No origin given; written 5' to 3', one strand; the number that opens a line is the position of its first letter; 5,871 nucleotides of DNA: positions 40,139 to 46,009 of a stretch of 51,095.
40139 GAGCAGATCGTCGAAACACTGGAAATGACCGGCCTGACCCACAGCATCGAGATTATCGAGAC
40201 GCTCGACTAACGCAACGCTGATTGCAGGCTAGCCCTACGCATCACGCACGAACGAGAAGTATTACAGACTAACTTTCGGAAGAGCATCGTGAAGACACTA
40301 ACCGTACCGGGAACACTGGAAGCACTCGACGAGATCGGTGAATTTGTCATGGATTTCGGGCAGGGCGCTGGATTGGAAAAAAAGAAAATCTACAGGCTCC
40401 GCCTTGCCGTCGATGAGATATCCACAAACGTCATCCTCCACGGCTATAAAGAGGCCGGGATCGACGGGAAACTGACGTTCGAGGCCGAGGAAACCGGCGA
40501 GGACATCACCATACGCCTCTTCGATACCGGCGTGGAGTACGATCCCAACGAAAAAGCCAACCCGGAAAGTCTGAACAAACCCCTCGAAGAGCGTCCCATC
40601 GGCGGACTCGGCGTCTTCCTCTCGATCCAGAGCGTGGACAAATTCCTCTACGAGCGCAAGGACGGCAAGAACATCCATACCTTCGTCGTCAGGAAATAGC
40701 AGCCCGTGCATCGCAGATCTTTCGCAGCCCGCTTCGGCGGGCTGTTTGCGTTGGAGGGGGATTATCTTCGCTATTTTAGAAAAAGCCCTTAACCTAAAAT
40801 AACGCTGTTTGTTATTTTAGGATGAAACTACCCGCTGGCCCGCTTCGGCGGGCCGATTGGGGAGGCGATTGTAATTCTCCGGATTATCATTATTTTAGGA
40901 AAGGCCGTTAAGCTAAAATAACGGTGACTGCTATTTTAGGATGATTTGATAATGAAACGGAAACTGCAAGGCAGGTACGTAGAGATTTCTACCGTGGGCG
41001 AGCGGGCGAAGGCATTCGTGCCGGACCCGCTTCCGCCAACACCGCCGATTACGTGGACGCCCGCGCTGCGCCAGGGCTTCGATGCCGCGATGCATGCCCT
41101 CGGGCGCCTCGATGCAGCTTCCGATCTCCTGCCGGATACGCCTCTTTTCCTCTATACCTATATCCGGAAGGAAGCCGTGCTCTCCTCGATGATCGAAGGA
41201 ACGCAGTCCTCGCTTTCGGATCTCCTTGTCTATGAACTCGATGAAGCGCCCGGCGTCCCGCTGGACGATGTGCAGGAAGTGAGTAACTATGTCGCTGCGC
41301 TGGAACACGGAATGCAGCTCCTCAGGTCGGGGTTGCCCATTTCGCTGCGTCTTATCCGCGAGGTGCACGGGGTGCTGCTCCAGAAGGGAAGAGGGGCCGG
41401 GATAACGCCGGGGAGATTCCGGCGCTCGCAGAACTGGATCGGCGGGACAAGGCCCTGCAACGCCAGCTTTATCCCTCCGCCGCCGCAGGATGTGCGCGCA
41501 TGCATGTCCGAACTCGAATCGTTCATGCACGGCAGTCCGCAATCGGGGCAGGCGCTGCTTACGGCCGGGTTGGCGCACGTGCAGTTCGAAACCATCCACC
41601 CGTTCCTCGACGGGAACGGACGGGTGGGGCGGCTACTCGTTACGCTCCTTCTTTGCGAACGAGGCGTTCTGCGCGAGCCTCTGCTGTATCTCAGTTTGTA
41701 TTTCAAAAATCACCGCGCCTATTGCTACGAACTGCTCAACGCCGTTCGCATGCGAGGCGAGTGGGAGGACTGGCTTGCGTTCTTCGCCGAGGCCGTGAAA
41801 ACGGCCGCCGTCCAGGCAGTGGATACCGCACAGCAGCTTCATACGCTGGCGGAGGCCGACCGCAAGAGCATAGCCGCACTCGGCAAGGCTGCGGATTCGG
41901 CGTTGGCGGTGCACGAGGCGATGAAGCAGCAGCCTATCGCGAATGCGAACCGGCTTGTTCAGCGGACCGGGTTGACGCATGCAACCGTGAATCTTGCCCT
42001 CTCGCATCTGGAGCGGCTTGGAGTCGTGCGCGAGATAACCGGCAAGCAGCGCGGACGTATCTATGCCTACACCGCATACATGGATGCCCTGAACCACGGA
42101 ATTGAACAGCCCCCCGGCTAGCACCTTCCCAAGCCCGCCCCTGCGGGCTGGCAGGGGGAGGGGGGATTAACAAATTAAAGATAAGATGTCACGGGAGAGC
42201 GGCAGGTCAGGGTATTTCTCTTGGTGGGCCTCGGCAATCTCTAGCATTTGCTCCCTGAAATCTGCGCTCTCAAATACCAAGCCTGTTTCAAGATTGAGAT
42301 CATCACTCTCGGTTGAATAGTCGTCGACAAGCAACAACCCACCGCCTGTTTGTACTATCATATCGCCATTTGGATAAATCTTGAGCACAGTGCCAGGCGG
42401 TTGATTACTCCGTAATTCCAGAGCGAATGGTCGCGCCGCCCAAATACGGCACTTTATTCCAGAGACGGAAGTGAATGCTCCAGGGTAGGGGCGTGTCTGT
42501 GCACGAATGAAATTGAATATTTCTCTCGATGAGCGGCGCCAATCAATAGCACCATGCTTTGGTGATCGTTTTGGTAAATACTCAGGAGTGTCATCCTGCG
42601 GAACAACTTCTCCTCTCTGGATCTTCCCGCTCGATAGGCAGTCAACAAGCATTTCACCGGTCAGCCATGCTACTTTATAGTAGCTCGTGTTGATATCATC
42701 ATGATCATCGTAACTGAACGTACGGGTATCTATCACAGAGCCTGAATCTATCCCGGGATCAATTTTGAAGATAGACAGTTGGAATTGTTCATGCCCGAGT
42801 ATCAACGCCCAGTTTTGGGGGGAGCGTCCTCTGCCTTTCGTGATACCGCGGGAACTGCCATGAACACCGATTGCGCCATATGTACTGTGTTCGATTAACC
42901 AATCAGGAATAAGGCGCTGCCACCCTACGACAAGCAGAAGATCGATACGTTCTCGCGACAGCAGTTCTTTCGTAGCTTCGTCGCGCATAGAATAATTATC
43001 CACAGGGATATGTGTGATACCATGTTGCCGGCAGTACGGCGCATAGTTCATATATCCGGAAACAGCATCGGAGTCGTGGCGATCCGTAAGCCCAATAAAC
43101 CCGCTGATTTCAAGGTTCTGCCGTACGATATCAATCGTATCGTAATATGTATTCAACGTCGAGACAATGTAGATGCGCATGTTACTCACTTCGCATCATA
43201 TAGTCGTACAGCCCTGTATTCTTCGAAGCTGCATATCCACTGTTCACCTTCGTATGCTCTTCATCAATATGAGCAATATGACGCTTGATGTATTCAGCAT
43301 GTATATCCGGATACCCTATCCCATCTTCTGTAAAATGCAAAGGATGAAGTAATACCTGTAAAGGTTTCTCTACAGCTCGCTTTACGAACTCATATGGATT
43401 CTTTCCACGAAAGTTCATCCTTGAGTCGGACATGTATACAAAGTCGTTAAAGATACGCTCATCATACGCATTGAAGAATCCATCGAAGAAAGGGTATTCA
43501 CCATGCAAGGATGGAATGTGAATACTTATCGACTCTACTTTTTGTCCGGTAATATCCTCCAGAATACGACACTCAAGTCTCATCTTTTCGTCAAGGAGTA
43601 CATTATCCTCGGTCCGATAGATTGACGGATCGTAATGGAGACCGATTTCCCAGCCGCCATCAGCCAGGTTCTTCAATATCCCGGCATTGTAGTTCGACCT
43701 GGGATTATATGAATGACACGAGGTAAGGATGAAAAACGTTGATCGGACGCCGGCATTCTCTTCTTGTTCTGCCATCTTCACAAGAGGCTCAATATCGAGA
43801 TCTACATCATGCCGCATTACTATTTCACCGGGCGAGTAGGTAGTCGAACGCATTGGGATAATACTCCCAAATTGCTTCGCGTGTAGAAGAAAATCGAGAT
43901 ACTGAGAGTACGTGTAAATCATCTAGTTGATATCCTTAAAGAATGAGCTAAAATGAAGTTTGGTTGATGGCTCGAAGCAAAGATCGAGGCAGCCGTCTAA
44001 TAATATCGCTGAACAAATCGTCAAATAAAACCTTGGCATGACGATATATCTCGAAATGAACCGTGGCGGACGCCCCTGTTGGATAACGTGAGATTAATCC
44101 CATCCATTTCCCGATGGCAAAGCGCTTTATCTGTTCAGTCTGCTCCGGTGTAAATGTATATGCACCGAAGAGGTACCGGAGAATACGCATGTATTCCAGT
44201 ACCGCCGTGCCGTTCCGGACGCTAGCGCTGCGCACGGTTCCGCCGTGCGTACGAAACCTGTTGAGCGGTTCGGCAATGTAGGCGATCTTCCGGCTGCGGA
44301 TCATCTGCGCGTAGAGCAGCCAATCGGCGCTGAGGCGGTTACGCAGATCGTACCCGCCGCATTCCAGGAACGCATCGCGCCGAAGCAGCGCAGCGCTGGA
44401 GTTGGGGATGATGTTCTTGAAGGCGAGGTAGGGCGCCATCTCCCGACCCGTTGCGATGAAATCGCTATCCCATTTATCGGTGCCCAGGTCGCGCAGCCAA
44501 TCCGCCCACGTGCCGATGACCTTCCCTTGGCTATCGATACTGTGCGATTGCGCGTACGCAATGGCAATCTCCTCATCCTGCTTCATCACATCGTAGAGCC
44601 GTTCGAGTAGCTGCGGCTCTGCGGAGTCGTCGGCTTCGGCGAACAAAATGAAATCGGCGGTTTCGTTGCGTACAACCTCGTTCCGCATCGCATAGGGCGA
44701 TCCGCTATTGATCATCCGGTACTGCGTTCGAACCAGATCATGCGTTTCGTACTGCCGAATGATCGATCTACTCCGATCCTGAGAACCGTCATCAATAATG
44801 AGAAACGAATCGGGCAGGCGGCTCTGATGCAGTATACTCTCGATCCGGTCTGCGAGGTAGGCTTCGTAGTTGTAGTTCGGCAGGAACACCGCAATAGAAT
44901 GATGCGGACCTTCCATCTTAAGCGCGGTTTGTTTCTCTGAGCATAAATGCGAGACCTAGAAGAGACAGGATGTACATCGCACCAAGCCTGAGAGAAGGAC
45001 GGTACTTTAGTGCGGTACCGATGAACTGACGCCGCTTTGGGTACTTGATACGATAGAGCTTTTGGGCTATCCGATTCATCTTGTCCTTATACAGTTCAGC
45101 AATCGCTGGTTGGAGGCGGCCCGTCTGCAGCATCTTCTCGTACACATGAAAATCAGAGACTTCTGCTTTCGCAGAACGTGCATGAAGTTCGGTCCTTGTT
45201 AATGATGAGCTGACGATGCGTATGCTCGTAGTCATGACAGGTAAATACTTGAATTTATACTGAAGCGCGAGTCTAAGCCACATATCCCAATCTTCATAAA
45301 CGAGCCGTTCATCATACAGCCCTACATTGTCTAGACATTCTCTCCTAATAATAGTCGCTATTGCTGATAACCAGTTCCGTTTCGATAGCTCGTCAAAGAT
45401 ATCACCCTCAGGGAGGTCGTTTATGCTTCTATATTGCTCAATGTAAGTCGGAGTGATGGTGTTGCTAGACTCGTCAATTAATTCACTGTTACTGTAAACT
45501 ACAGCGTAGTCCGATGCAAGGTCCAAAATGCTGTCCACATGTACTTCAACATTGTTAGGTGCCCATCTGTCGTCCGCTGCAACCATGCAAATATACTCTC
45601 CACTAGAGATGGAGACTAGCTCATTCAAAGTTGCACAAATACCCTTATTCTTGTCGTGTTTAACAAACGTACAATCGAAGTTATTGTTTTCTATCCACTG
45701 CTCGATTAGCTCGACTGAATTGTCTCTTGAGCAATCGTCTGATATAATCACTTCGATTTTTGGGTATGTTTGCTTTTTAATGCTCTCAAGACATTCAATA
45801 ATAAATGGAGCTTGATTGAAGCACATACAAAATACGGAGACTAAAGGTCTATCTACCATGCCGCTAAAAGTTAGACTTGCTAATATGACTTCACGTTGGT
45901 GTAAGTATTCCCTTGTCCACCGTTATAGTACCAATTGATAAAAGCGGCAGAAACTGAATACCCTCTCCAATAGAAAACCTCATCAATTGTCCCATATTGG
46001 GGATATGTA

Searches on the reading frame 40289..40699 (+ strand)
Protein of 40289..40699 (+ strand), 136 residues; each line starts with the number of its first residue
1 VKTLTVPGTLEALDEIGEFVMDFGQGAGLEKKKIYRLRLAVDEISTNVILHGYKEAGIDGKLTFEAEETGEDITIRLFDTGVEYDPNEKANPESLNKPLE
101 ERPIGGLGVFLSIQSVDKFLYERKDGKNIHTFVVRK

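Call 5: search_protein_families(library=pfam, proteins=[window:40289-40699:+], max_evalue=0.01)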
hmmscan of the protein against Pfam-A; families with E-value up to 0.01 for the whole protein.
window:40289-40699:+ (136 aa): 2 families
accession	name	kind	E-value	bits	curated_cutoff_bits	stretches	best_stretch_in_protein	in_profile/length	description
PF13581.12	HATPase_c_2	-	3.3e-19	69.6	27.4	1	7-131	2-124/127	Histidine kinase-like ATPase domain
PF02518.31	HATPase_c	-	0.0016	19.3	26.4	1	36-112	5-78/111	Histidine kinase-, DNA gyrase B-, and HSP90-like ATPase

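Call 94: search_protein_families(library=ncbifam, proteins=[window:40289-40699:+], max_evalue=0.0001)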
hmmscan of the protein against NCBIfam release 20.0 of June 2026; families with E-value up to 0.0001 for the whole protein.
window:40289-40699:+ (136 aa): 4 families
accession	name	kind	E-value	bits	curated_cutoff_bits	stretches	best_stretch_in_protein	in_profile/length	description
NF003144.0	PRK04069.1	equivalog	4.1e-10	39.3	145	1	28-129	34-137/161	anti-sigma B factor RsbW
TIGR01924.1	rsbW_low_gc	equivalog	5.3e-08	32.4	155.05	1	26-127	32-135/159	anti-sigma B factor RsbW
TIGR01925.2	spIIAB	equivalog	9.9e-06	25.5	135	1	32-118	33-117/137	anti-sigma F factor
NF041045.1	RsbA_anti_sig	subfamily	3.3e-05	23.3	210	1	11-86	189-258/303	anti-sigma factor RsbA family regulatory protein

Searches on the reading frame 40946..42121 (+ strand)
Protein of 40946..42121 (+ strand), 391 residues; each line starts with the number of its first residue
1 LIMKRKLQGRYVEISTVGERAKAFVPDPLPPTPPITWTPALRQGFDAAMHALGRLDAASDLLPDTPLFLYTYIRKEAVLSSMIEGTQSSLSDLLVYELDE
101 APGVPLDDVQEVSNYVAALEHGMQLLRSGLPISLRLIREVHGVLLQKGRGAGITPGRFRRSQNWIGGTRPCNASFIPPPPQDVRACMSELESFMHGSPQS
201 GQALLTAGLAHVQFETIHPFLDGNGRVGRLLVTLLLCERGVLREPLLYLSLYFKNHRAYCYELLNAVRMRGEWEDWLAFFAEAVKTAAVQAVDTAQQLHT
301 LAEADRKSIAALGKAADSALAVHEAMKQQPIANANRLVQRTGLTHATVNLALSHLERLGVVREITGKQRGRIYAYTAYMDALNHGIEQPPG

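Call 5: search_protein_families(library=pfam, proteins=[window:40946-42121:+], max_evalue=0.01)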
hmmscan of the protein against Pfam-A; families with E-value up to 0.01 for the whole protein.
window:40946-42121:+ (391 aa): 3 families
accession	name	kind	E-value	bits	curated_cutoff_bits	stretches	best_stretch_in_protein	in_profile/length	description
PF13784.11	Fic_N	-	2.3e-25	88.9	26.7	1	47-124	6-82/82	Fic/DOC family N-terminal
PF02661.23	Fic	-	6.4e-18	65.8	24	1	131-236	1-93/93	Fic/DOC family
PF17782.7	DprA_WH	-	0.0022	18.4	22.9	1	316-366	11-60/61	DprA winged helix domain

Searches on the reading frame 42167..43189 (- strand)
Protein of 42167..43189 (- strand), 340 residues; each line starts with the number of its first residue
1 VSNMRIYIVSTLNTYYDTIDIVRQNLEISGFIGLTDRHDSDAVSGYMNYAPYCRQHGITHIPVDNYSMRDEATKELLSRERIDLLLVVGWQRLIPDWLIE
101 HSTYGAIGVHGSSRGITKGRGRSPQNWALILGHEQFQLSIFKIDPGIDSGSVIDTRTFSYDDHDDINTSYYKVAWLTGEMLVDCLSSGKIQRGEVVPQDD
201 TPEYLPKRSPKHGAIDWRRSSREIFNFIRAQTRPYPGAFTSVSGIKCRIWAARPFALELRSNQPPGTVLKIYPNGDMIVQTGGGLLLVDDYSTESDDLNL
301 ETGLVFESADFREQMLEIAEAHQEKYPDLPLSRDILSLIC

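Call 5: search_protein_families(library=pfam, proteins=[window:42167-43189:-], max_evalue=0.01)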
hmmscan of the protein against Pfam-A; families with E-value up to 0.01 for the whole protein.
window:42167-43189:- (340 aa): 2 families
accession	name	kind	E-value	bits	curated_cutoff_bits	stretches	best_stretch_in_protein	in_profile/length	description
PF02911.23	Formyl_trans_C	-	2.6e-15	56.8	21.1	1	210-292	4-83/100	Formyl transferase, C-terminal domain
PF00551.24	Formyl_trans_N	-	2.7e-10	40.7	26.1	1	60-183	58-179/181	Formyl transferase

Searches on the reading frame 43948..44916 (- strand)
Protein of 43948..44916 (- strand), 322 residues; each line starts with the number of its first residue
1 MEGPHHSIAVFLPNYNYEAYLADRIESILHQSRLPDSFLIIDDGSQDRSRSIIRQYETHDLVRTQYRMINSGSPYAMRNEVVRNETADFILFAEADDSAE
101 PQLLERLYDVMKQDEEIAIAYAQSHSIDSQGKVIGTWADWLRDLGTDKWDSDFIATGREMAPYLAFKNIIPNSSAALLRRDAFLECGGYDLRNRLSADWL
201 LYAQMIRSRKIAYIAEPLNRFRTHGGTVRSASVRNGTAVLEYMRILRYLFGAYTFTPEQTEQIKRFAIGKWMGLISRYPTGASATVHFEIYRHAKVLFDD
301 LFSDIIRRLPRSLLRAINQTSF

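Call 52: search_protein_families(library=pfam, proteins=[window:43948-44916:-], max_evalue=0.001)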
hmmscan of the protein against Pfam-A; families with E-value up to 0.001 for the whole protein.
window:43948-44916:- (322 aa): 4 families
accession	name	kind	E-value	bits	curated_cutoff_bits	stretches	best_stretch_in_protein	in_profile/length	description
PF00535.33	Glycos_transf_2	-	7.1e-20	72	23.3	1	10-138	2-131/168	Glycosyl transferase family 2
PF10111.15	Glyco_tranf_2_2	-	6.7e-12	45.9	27.3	1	15-207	9-201/276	Glycosyltransferase like family 2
PF13641.12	Glyco_tranf_2_3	-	3.1e-11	44.2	27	1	7-218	2-208/230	Glycosyltransferase like family 2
PF13704.12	Glyco_tranf_2_4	-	0.00019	22.3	27.5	1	29-96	12-81/98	Glycosyl transferase family 2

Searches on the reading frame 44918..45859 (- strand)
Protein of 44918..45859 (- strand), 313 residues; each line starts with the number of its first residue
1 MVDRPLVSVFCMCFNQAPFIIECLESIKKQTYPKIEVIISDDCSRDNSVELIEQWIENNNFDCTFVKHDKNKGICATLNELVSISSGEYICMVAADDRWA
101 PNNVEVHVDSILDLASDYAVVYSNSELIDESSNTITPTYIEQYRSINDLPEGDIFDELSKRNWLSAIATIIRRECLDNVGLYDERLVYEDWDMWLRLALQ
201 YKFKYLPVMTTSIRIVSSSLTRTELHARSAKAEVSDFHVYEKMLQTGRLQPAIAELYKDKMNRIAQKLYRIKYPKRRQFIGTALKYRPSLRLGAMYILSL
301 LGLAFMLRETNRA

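Call 52: search_protein_families(library=pfam, proteins=[window:44918-45859:-], max_evalue=0.001)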
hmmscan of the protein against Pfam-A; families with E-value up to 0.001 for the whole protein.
window:44918-45859:- (313 aa): 3 families
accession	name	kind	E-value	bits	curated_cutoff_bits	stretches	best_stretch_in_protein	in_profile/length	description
PF00535.33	Glycos_transf_2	-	2.4e-26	93.1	23.3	1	8-121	1-113/168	Glycosyl transferase family 2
PF10111.15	Glyco_tranf_2_2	-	1.2e-17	64.8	27.3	1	15-214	10-214/276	Glycosyltransferase like family 2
PF13641.12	Glyco_tranf_2_3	-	3.3e-08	34.3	27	1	7-200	3-197/230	Glycosyltransferase like family 2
